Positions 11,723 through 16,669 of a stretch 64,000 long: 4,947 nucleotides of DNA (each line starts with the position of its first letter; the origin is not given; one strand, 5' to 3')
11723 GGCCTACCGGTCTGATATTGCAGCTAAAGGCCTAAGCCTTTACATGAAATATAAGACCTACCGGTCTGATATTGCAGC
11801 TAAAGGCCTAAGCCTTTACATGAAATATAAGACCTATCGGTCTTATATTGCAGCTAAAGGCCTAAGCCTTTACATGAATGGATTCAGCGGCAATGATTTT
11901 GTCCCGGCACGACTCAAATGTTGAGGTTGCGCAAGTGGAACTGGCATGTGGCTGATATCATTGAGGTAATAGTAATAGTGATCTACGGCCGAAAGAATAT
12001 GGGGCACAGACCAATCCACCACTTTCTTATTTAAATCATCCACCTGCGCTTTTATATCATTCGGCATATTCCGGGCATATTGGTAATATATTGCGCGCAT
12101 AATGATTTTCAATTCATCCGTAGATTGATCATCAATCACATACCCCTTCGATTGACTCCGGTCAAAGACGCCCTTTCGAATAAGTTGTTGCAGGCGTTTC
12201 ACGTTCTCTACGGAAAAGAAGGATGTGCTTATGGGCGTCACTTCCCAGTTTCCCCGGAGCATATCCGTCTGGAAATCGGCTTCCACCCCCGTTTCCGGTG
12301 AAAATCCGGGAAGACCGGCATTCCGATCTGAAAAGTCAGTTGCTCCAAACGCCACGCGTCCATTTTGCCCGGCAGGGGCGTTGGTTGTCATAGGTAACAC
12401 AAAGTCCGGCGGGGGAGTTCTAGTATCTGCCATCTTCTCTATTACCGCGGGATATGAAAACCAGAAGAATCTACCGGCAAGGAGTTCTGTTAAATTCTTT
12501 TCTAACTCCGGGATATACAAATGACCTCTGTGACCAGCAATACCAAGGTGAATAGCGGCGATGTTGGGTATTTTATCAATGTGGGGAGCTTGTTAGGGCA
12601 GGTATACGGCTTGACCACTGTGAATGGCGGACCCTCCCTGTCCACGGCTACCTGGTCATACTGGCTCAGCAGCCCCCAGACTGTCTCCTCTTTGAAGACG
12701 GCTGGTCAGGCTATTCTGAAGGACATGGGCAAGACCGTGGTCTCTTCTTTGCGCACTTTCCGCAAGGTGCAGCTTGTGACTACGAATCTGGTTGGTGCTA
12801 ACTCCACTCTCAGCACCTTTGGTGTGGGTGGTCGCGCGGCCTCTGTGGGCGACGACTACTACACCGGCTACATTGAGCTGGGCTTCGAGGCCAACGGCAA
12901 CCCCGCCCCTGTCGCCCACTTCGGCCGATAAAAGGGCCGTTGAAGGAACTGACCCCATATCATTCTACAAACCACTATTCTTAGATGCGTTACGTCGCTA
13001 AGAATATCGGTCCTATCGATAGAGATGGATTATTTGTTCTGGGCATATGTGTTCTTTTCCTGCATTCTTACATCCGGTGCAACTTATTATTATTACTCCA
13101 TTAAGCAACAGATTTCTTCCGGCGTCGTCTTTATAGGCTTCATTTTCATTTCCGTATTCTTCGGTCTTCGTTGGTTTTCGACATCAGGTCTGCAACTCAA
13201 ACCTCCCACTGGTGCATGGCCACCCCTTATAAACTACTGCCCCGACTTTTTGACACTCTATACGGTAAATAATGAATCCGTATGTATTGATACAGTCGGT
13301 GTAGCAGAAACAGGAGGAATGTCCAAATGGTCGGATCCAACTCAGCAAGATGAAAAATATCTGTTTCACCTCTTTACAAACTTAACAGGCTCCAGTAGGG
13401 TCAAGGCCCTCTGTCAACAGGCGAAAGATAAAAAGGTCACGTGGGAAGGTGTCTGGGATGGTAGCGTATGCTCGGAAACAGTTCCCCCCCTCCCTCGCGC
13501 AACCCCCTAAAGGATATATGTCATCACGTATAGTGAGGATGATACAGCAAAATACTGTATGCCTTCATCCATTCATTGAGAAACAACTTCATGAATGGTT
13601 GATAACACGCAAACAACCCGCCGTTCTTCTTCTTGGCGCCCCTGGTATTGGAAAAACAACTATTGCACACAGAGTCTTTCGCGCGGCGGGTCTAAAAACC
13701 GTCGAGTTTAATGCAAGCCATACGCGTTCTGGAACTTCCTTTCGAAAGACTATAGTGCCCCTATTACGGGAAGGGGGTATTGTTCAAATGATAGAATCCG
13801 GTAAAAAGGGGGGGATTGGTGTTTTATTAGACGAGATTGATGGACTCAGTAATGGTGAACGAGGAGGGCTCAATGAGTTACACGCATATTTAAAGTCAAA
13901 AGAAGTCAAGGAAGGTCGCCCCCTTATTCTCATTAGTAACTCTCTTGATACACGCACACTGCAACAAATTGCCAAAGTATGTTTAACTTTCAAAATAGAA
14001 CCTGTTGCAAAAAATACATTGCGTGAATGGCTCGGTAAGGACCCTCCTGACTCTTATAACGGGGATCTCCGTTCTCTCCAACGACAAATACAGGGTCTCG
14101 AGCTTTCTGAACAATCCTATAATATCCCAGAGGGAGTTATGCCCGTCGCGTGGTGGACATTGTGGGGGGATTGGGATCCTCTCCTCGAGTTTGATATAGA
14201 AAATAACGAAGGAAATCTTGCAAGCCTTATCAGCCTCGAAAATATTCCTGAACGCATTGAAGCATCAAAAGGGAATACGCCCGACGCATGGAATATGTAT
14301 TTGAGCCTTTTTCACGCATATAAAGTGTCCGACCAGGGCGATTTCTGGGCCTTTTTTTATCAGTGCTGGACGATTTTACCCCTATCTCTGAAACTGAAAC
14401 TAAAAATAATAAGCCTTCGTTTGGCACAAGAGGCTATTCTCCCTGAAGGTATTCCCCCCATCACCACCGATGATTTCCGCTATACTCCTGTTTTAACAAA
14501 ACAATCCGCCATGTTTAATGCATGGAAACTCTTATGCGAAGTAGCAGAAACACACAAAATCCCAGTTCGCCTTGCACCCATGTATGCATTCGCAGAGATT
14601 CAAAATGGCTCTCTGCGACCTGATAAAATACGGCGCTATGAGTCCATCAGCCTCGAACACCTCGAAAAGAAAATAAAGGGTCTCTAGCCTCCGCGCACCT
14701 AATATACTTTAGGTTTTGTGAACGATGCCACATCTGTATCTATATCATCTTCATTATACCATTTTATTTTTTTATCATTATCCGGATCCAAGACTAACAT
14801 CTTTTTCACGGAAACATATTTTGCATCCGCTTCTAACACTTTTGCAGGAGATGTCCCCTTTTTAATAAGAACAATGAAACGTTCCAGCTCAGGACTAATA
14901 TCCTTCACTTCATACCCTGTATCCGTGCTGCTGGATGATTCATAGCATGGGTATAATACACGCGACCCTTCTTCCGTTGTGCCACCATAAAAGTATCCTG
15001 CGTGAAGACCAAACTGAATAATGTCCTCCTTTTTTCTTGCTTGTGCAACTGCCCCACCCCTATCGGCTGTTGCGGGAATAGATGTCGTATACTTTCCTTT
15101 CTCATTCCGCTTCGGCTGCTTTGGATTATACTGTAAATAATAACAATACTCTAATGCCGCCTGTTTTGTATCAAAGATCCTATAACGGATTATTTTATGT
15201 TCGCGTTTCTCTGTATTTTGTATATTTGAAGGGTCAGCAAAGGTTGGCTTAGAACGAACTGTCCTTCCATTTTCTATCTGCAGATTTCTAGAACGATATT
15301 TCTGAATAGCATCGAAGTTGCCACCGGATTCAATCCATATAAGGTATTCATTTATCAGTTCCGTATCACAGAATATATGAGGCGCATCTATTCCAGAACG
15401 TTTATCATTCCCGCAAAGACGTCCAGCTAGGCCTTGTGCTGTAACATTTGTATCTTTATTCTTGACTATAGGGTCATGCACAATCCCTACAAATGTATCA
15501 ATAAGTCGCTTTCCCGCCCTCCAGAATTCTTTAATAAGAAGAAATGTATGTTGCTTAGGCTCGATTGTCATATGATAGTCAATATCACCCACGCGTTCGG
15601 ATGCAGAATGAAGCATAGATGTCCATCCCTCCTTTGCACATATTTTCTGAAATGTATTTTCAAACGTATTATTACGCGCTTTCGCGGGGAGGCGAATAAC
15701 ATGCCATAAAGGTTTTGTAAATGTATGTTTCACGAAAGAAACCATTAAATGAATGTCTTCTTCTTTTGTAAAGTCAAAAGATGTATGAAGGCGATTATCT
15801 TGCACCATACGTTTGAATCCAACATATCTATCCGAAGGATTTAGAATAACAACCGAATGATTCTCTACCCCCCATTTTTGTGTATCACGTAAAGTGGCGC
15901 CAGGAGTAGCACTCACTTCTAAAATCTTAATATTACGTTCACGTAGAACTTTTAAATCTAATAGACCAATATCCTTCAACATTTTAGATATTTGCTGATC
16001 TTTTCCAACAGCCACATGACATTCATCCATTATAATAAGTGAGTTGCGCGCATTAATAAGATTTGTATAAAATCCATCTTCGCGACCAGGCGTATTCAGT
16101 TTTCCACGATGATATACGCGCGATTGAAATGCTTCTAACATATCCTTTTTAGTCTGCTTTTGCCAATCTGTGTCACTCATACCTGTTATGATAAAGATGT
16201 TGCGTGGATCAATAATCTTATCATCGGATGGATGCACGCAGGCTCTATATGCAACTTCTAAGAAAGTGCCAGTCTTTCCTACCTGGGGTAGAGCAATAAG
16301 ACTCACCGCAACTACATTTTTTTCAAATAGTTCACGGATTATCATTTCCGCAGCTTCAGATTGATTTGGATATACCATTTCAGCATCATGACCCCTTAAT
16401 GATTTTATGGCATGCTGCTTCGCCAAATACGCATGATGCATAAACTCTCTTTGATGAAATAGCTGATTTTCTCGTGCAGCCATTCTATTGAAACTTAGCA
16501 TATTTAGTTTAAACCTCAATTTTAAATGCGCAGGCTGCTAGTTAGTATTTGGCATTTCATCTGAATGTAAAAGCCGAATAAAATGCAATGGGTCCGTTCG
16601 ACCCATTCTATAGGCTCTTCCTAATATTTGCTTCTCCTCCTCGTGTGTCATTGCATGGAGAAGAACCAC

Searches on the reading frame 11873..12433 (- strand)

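Call 68: search_protein_families(library=pfam, proteins=[window:11873-12433:-], max_evalue=0.001)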
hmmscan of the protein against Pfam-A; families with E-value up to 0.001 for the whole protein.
window:11873-12433:- (187 aa): 1 family
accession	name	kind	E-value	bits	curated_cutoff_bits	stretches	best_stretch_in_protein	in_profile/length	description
PF19065.6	P8_CR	-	1e-36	126.1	26.9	1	62-185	4-123/124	Minor capsid protein P8 central region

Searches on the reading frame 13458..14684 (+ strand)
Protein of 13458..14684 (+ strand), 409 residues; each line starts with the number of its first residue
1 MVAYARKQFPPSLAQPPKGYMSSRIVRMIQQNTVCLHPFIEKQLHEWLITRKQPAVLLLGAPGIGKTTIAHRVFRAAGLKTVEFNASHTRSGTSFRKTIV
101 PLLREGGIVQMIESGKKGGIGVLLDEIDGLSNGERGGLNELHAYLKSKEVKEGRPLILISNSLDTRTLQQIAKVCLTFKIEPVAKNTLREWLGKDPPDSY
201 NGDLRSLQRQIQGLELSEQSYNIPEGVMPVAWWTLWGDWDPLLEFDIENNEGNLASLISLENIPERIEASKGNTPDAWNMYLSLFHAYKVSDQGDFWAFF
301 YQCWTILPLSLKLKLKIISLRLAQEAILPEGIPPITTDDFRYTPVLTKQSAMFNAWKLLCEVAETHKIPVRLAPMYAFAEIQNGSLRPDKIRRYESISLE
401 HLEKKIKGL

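Call 68: search_protein_families(library=pfam, proteins=[window:13458-14684:+], max_evalue=0.001)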
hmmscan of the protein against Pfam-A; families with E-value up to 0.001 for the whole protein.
window:13458-14684:+ (409 aa): 3 families
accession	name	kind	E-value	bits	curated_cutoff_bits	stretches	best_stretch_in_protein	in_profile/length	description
PF00004.35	AAA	-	2.8e-09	38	21.2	1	56-165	1-113/131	ATPase family associated with various cellular activities (AAA)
PF13401.12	AAA_22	-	1.4e-05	25.9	27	1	52-158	4-120/130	AAA domain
PF13191.12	AAA_16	-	3e-05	25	32.6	1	53-132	24-103/167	AAA ATPase domain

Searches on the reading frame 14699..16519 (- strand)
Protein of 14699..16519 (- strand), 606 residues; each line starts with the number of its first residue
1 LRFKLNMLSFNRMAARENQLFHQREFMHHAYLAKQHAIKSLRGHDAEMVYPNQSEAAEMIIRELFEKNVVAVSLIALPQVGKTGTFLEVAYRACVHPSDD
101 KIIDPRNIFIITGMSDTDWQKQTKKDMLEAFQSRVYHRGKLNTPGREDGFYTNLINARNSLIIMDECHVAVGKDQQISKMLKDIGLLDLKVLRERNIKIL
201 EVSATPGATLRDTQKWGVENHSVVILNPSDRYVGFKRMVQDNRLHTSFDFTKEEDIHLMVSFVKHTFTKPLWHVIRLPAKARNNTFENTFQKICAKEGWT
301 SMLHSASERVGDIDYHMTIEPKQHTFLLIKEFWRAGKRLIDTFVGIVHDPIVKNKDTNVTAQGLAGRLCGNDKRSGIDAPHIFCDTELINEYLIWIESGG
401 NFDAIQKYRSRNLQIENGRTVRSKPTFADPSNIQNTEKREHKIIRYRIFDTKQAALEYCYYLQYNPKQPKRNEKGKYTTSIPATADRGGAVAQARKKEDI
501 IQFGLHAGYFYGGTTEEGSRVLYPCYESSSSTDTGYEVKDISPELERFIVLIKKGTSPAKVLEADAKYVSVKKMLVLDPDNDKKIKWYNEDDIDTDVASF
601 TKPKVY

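Call 7: search_protein_families(library=pfam, proteins=[window:14699-16519:-], max_evalue=0.00001)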
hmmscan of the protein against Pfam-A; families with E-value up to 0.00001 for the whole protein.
window:14699-16519:- (606 aa): 1 family
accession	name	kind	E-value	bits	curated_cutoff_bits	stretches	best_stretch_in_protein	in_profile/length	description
PF20692.3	cpSF2-GREB1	-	2.6e-07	30.1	26.2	0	127-220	75-166/716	Circularly permuted SF2 helicase found in GREB1 proteins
